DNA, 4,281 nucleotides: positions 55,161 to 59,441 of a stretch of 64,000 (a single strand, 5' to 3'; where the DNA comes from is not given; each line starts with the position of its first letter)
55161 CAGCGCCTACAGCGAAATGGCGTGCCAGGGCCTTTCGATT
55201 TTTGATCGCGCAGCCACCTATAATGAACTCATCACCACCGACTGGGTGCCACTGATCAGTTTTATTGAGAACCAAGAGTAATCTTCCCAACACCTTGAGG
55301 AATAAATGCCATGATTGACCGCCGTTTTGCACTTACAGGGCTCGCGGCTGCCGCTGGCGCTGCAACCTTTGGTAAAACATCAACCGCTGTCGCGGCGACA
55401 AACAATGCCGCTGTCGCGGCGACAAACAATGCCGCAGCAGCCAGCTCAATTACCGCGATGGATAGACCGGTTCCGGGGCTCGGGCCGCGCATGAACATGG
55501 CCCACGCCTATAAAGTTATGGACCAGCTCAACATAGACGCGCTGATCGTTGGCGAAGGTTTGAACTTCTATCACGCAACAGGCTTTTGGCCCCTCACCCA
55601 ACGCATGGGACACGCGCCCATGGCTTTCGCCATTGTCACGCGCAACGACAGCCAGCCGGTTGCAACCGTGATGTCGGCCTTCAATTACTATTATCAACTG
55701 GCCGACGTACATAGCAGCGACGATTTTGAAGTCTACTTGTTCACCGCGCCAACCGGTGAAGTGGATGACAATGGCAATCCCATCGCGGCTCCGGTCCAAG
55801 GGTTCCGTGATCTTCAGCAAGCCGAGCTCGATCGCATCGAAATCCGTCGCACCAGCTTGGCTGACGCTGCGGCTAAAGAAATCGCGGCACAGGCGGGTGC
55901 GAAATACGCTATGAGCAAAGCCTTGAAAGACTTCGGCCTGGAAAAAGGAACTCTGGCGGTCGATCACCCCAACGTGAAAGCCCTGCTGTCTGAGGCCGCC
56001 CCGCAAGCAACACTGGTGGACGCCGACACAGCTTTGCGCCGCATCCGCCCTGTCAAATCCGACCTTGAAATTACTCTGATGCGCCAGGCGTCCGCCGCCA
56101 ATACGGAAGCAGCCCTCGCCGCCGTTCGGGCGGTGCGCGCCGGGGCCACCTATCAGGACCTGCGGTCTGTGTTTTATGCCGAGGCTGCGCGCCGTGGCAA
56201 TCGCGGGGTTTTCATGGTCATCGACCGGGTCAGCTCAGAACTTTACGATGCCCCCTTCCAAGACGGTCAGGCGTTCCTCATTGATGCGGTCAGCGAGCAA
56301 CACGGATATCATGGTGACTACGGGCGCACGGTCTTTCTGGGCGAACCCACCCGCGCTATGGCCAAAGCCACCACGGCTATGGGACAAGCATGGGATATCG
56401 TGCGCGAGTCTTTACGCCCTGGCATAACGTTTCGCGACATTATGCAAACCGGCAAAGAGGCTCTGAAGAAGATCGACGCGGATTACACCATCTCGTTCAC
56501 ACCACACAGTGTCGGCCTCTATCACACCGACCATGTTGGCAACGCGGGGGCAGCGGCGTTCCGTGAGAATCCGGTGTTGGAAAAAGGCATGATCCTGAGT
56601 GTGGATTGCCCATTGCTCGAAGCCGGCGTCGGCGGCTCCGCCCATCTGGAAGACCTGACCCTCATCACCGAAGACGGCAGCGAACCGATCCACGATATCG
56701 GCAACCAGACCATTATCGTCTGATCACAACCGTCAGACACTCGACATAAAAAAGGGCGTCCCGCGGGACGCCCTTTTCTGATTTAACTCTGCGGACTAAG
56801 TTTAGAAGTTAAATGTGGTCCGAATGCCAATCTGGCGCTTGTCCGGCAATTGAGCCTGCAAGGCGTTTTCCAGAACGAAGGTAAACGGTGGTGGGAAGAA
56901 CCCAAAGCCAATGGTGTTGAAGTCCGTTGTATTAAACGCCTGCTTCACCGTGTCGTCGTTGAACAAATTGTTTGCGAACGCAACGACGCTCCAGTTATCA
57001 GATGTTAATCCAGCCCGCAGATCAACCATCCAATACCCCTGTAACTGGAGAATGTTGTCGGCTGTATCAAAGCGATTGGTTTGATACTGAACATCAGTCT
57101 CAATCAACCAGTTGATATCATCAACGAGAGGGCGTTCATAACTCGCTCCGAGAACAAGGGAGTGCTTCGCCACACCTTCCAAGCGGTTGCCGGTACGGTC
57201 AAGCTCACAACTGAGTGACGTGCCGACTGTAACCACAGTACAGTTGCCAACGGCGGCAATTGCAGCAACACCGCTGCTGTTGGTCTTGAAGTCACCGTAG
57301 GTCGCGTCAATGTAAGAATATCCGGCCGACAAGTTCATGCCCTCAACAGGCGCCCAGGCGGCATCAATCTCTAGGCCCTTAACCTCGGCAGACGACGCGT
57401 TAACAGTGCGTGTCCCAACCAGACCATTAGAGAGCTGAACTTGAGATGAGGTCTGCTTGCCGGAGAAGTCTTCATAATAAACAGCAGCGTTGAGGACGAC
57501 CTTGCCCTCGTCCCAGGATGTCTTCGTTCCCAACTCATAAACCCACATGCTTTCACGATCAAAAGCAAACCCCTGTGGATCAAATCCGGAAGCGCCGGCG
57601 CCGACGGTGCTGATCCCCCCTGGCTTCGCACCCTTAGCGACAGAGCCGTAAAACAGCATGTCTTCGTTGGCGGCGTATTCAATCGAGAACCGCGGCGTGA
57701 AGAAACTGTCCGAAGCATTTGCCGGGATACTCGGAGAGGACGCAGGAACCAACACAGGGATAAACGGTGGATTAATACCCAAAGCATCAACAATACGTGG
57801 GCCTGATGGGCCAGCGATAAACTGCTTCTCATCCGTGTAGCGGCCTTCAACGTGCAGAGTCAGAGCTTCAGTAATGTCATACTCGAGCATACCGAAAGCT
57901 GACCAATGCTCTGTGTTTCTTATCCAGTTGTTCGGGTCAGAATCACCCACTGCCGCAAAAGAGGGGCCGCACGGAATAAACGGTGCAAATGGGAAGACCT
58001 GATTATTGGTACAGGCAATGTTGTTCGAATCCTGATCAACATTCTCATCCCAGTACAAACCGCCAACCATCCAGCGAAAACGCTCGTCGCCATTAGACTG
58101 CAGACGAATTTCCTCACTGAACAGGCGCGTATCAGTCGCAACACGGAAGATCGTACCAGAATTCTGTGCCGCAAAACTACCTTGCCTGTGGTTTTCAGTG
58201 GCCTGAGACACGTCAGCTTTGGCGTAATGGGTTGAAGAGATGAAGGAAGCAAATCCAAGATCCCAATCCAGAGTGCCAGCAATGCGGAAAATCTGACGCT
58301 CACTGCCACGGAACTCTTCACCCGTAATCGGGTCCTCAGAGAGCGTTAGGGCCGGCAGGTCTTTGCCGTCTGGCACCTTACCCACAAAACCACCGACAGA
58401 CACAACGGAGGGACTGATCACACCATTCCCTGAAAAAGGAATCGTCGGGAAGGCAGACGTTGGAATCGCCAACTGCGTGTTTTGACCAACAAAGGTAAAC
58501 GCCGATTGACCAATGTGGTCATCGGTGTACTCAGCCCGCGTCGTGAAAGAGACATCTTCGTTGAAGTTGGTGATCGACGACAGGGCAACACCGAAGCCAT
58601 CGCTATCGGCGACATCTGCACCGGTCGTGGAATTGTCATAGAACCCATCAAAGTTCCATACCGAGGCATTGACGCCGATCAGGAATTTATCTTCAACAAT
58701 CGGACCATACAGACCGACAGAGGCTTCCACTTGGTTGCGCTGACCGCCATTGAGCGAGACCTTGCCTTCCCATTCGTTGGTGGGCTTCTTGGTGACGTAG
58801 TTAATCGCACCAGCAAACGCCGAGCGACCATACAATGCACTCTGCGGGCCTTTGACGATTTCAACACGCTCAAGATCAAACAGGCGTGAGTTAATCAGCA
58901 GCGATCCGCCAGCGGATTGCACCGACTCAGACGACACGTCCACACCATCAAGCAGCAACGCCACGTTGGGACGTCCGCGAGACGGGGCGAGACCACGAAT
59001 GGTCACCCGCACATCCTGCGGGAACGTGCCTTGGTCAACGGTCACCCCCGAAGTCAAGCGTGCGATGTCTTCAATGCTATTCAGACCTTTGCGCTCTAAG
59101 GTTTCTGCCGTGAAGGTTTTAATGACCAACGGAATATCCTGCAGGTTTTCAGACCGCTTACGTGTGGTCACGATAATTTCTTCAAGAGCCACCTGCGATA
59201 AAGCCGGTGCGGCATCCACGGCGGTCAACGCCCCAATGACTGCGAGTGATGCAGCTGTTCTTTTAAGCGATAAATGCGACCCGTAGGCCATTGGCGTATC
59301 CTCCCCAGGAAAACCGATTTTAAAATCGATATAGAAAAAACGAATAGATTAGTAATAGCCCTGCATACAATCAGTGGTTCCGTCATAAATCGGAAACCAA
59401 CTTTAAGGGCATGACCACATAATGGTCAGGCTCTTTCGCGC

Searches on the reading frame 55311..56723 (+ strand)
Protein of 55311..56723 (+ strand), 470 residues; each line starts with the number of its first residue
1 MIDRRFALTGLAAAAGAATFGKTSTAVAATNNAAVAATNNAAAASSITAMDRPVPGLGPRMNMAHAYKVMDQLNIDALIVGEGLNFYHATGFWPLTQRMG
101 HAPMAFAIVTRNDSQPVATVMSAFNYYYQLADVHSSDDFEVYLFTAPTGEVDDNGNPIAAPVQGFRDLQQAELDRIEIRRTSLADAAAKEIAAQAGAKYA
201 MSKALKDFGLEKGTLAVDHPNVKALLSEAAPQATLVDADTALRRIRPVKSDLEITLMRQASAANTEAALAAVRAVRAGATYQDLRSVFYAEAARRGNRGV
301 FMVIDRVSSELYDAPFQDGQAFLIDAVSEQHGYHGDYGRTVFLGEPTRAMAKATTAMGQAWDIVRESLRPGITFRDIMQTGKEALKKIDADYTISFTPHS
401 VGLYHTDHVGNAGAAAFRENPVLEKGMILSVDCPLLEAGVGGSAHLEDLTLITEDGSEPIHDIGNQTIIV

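Call 62: search_protein_families(library=pfam, proteins=[window:55311-56723:+], max_evalue=0.00001)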
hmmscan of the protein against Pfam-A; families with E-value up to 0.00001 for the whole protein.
window:55311-56723:+ (470 aa): 1 family
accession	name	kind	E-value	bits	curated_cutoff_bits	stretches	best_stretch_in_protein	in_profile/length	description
PF00557.29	Peptidase_M24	-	8.3e-24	84.9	23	1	256-454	2-208/208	Metallopeptidase family M24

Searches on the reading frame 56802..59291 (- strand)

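Call 62: search_protein_families(library=pfam, proteins=[window:56802-59291:-], max_evalue=0.00001)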
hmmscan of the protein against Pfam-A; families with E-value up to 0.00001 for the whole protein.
window:56802-59291:- (829 aa): 2 families
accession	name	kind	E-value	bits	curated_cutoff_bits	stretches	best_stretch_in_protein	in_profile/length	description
PF00593.30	TonB_dep_Rec_b-barrel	-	3.3e-40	139.7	27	1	327-776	55-436/436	TonB dependent receptor-like, beta-barrel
PF07715.20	Plug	-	7.5e-20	71.9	23.9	1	50-162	2-107/107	TonB-dependent Receptor Plug Domain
